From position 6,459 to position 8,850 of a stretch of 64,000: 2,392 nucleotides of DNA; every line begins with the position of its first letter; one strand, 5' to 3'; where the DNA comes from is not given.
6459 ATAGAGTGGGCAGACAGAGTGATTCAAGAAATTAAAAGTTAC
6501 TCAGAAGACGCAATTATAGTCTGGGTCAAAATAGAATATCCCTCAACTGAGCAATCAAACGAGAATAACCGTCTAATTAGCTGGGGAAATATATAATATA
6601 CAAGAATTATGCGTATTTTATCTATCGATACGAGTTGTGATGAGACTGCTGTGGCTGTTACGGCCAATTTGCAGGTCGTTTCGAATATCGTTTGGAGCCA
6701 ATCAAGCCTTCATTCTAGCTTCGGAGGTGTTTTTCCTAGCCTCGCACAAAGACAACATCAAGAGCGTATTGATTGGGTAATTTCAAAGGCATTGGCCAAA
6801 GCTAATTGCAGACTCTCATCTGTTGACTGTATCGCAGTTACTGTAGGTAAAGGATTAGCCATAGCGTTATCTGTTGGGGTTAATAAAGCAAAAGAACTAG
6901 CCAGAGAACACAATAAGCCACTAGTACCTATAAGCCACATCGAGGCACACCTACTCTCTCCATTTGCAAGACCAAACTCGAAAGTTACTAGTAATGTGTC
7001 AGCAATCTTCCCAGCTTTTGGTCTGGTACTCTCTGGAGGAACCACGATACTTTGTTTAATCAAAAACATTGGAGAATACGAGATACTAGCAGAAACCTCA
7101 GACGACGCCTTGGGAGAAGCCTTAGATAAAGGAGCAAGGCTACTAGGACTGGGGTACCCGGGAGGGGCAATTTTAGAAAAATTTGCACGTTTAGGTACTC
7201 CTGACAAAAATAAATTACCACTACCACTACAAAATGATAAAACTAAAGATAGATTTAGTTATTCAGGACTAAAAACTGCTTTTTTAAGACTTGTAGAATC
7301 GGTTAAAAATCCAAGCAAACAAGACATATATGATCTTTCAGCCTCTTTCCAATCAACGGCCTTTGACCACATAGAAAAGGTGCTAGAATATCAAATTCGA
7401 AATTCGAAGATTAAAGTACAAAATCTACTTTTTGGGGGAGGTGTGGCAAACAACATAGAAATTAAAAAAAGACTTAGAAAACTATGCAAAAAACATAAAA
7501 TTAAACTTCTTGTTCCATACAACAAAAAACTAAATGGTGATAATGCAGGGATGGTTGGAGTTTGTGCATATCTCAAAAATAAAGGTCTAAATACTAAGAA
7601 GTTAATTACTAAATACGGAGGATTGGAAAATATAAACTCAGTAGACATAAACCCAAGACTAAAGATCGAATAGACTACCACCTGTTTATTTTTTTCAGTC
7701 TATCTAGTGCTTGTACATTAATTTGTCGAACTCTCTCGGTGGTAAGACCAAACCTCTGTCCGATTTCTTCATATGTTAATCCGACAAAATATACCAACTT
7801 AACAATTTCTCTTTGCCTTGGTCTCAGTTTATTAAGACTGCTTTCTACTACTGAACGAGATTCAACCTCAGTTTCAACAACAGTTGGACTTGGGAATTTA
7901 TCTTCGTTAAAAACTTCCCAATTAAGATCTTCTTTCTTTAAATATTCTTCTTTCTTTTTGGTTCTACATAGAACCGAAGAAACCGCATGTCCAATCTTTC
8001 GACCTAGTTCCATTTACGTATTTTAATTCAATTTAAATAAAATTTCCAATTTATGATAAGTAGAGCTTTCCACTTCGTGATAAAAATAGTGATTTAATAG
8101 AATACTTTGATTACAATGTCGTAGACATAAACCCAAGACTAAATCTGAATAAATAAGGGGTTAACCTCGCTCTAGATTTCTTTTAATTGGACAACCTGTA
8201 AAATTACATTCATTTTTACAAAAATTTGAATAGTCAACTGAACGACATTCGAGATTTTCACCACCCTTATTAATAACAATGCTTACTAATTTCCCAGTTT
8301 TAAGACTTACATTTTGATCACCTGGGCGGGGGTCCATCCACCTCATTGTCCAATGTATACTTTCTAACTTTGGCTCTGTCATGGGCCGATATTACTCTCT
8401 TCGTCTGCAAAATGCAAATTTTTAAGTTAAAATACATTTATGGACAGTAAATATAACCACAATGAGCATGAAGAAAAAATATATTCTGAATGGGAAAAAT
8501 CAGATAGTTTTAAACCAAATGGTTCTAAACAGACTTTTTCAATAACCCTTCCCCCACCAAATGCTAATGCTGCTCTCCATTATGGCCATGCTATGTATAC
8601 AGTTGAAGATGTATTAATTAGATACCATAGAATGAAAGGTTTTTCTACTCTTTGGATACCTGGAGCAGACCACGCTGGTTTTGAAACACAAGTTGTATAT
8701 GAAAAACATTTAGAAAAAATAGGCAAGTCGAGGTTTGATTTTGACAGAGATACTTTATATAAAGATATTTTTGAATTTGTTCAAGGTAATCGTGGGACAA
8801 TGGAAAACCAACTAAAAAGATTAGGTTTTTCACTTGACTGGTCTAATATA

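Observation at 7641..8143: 23-bp perfect direct repeats bracketing a sigma-70 region-4-only mini-gene inserted at the 3' end of tsaD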

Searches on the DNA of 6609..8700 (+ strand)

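Call 25: search_rna_families(source=window, start=7400, end=8700, threshold=evalue, max_evalue=1, show_alignments=2)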
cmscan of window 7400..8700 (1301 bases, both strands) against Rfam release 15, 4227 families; matches with E-value up to 1: 1.
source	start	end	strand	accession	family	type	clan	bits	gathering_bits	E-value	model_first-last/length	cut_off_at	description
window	7441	7467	+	RF01335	CRISPR-DR22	Gene; CRISPR;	-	18.4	50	0.79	1-36/36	no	CRISPR RNA direct repeat element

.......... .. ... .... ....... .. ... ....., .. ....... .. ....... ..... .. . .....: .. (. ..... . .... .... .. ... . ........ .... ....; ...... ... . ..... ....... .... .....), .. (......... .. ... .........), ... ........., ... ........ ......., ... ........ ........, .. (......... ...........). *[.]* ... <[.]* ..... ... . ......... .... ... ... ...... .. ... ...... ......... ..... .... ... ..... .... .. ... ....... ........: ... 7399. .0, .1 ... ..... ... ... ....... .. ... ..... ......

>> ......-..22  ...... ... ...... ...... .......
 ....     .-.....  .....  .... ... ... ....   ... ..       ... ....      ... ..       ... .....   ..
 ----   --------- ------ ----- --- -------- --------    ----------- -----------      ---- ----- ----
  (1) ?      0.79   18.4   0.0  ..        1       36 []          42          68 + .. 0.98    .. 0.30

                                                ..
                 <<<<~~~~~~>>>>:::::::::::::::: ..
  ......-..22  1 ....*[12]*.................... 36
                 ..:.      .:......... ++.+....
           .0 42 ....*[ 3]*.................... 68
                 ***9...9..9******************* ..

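Call 41: search_rna_families(sources=[L085, L086, L093, L008, L023, L014, L007, L010], threshold=gathering)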
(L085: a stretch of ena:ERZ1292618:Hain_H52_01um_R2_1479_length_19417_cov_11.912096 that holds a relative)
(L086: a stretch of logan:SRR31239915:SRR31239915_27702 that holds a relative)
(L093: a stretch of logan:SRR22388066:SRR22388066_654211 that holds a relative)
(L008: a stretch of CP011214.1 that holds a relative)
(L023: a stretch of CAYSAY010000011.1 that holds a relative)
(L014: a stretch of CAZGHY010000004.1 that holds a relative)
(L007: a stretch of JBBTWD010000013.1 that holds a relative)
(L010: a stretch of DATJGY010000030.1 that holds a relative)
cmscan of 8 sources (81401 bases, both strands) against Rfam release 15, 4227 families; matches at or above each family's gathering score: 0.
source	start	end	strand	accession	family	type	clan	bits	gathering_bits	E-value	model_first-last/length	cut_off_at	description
